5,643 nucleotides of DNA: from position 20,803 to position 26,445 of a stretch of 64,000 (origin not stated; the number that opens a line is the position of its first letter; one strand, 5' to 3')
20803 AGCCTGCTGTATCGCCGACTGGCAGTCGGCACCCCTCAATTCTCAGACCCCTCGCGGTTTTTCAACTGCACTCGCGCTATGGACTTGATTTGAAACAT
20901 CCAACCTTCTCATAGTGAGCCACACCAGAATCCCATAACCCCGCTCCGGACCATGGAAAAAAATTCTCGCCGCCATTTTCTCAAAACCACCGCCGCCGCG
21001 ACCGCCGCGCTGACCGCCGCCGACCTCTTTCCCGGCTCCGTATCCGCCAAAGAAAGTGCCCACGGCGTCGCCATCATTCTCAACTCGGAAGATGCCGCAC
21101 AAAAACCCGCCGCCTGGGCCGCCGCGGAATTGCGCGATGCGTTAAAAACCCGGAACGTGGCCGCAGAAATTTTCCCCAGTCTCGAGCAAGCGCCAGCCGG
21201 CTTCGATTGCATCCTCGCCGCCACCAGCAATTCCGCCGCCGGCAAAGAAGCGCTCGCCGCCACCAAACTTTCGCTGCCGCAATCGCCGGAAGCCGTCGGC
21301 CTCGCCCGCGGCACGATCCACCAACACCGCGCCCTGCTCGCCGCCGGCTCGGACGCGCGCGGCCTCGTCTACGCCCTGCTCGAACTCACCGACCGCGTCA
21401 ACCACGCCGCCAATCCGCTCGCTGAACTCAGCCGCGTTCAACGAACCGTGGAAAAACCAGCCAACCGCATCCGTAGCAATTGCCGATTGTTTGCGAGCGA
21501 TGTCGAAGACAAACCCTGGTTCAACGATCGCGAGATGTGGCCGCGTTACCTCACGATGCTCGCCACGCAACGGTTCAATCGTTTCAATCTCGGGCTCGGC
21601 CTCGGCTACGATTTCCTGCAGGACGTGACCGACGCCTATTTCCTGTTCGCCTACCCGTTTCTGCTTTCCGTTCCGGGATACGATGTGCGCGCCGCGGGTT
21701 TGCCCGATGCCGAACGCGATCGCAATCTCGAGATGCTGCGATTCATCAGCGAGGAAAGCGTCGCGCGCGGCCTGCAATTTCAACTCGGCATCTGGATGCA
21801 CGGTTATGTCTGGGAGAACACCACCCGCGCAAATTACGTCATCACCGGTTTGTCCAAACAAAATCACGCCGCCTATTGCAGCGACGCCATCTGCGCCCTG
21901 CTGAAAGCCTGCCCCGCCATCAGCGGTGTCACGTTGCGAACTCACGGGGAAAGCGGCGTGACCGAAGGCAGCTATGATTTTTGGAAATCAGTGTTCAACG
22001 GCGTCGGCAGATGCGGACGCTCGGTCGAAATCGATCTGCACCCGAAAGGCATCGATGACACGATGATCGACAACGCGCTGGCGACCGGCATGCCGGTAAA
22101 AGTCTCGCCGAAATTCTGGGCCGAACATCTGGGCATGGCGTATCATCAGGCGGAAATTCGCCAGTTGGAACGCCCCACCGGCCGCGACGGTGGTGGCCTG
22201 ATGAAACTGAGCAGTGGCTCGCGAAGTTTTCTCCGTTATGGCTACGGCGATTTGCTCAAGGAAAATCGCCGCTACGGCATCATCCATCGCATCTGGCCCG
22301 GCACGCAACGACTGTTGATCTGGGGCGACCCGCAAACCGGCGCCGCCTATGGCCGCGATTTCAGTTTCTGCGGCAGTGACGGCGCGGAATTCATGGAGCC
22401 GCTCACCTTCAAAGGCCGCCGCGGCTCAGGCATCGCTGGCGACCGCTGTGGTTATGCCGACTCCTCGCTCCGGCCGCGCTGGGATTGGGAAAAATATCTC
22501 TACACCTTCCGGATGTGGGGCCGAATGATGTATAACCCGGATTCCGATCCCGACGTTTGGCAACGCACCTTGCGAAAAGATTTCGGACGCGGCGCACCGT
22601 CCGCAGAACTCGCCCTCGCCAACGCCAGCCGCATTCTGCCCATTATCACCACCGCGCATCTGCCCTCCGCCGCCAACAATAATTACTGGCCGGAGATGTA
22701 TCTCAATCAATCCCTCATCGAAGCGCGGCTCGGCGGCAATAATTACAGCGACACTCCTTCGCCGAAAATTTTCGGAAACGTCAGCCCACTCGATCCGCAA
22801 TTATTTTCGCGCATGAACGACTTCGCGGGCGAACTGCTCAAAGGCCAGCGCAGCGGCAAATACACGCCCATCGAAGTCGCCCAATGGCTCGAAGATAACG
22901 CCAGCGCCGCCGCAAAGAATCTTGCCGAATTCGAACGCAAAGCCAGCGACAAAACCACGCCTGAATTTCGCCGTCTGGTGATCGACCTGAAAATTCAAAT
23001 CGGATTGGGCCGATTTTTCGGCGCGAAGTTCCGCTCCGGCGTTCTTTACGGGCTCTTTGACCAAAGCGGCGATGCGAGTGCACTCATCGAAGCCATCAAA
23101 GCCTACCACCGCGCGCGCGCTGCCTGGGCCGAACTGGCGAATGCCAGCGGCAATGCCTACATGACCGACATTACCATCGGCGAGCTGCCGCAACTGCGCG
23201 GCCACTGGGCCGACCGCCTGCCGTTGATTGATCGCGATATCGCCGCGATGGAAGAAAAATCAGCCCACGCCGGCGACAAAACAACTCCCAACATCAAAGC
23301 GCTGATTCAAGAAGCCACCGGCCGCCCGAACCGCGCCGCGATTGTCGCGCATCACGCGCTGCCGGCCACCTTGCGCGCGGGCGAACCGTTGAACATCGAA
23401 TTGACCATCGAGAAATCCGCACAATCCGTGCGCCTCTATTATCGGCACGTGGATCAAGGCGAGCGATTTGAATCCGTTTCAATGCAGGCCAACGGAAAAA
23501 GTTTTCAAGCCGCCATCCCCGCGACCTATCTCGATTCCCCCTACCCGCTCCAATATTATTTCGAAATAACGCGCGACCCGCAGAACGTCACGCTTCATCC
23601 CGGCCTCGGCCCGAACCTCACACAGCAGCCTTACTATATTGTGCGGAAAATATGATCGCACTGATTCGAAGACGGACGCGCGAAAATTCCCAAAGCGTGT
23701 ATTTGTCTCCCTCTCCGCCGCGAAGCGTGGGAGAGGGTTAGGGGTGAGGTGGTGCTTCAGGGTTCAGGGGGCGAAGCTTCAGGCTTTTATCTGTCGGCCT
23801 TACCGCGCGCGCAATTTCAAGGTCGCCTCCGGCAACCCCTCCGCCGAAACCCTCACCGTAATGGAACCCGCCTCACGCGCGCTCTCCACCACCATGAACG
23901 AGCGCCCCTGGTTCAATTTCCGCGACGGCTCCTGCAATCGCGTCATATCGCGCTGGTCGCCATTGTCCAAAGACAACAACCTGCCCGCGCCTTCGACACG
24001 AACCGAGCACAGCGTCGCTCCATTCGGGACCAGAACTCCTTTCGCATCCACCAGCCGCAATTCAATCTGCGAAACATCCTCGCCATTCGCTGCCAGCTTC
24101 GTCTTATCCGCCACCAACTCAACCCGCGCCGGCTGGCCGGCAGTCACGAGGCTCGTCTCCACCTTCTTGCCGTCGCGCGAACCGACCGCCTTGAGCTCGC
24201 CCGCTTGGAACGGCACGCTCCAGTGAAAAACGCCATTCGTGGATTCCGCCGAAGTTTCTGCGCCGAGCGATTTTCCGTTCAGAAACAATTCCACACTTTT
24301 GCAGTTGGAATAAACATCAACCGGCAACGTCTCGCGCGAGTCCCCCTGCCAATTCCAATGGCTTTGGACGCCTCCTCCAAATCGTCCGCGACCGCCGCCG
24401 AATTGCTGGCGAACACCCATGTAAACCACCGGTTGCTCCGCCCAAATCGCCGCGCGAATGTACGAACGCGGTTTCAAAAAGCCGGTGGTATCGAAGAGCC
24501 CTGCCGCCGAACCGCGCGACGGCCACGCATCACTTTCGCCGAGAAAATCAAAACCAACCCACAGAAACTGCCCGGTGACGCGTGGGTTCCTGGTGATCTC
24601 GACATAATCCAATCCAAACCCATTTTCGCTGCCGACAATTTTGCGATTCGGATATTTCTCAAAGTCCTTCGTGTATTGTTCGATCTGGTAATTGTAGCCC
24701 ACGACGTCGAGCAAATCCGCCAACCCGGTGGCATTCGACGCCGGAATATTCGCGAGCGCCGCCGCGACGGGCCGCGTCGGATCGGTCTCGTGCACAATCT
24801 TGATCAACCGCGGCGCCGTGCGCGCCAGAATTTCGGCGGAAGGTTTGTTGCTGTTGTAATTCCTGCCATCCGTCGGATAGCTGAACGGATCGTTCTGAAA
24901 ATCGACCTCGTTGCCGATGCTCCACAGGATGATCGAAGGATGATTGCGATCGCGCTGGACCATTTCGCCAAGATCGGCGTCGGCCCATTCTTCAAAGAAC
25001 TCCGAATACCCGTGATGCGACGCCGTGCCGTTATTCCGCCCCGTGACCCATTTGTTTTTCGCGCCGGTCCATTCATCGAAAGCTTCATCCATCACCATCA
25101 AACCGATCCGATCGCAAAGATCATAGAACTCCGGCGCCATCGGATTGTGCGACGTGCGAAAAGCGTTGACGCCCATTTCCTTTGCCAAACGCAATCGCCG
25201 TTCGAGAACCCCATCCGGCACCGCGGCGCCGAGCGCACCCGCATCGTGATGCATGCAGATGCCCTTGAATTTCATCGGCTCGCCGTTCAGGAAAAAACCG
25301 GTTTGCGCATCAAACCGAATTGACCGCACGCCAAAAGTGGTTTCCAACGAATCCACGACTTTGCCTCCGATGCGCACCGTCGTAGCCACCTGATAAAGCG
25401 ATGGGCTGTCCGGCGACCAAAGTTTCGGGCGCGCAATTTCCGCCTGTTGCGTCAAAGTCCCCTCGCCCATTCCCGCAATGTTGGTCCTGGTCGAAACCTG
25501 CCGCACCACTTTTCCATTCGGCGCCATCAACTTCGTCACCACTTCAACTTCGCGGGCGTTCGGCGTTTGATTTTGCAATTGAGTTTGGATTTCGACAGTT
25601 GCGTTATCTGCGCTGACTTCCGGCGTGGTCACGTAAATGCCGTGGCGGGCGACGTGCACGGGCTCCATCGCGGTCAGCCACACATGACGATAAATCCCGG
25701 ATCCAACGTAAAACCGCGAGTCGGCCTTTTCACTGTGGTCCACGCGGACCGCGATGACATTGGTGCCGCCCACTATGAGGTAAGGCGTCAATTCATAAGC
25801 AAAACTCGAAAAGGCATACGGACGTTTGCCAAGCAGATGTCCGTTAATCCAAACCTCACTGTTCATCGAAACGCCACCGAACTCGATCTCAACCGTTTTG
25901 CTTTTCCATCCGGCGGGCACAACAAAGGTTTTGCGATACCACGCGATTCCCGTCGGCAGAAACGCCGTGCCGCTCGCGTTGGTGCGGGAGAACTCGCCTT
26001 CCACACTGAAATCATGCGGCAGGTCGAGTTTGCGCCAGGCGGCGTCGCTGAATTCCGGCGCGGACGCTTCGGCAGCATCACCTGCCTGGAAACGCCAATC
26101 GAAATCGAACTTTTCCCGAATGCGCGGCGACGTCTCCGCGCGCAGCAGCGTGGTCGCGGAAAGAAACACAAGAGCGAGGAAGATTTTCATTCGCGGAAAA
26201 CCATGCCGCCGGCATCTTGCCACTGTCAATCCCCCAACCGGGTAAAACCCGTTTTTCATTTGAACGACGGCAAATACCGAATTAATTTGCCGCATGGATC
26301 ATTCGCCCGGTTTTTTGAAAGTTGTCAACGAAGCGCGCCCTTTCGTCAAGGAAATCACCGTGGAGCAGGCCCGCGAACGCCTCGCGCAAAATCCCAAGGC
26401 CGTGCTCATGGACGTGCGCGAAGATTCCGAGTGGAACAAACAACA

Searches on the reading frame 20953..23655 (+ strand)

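Call 50: search_protein_families(library=pfam, proteins=[window:20953-23655:+], max_evalue=0.0001)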
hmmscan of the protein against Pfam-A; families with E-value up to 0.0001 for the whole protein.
window:20953-23655:+ (900 aa): 1 family
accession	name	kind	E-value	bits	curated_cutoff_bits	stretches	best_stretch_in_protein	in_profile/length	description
PF10518.14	TAT_signal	-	1.2e-05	25.5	22.7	1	4-23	2-21/21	TAT (twin-arginine translocation) pathway signal sequence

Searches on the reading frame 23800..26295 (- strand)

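Call 25: search_protein_families(library=pfam, proteins=[window:23800-26295:-], max_evalue=0.001)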
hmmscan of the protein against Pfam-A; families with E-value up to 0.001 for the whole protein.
window:23800-26295:- (831 aa): 8 families
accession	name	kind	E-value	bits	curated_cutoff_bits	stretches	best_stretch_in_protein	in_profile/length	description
PF02836.23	Glyco_hydro_2_C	-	1.5e-31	110.2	21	1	333-524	7-164/302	Glycosyl hydrolases family 2, TIM barrel domain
PF18565.7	Glyco_hydro2_C5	-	3.9e-27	94.5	32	1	726-826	2-102/103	Glycoside hydrolase family 2 C-terminal domain 5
PF02837.24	Glyco_hydro_2_N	-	2.6e-26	93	28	1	61-208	2-166/169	Glycosyl hydrolases family 2, sugar binding domain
PF16355.11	DUF4982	-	2.4e-21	75.9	23.9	1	655-712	2-60/61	Domain of unknown function (DUF4982)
PF00703.27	Glyco_hydro_2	-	2.1e-19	70.8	23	1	221-324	6-109/109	Glycosyl hydrolases family 2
PF13364.12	BetaGal_ABD2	-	3.6e-08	34.6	23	1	113-189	32-110/112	Beta-galactosidase second all-beta domain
PF22666.2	Glyco_hydro_2_N2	-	2.2e-07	31.5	27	1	99-190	31-122/167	Glycosyl hydrolase 2 galactose-binding domain-like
PF09134.16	Invasin_D3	-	0.00028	21.8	33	0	723-820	3-84/98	Invasin, domain 3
